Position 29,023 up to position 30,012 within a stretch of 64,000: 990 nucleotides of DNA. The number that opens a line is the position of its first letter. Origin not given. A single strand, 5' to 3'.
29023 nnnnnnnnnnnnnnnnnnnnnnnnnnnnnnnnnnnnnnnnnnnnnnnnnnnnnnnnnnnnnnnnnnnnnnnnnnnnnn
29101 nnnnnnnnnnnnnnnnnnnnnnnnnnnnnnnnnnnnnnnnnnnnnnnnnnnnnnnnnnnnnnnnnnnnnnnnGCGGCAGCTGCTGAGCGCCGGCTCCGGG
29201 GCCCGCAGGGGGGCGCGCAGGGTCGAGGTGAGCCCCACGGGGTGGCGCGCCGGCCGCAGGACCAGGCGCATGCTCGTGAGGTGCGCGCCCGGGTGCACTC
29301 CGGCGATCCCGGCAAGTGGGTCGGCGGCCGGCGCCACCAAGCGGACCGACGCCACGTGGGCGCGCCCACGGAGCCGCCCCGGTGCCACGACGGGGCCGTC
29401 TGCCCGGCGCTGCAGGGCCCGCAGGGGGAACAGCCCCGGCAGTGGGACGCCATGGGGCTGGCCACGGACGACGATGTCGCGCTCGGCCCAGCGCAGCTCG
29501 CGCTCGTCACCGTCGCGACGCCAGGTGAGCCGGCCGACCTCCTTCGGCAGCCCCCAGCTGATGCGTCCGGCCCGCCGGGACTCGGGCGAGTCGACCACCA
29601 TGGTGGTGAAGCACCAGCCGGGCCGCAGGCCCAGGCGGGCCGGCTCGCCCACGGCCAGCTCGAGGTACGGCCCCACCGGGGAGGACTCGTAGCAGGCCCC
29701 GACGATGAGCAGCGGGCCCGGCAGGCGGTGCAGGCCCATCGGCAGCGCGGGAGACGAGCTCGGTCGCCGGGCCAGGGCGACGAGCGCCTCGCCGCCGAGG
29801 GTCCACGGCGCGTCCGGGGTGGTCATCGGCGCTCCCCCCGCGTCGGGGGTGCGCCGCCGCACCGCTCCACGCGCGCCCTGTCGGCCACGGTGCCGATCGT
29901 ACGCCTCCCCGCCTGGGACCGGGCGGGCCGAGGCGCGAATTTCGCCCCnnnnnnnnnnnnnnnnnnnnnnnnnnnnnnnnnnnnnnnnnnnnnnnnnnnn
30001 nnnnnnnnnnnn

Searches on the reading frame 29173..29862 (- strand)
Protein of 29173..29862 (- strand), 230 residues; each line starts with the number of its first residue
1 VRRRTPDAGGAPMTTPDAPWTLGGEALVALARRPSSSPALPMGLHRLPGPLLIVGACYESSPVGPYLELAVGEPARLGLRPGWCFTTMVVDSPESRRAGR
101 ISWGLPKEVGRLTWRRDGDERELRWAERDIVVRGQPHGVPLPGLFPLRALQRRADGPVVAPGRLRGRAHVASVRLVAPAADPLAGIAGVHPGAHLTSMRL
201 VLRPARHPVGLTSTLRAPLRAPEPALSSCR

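Call 49: search_protein_families(library=pfam, proteins=[window:29173-29862:-], max_evalue=0.00001)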
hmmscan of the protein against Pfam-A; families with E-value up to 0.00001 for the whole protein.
window:29173-29862:- (230 aa): 1 family
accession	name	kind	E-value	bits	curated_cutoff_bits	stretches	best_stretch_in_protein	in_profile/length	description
PF06314.16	ADC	-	1.6e-09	38.1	29.8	1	42-121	41-123/238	Acetoacetate decarboxylase (ADC)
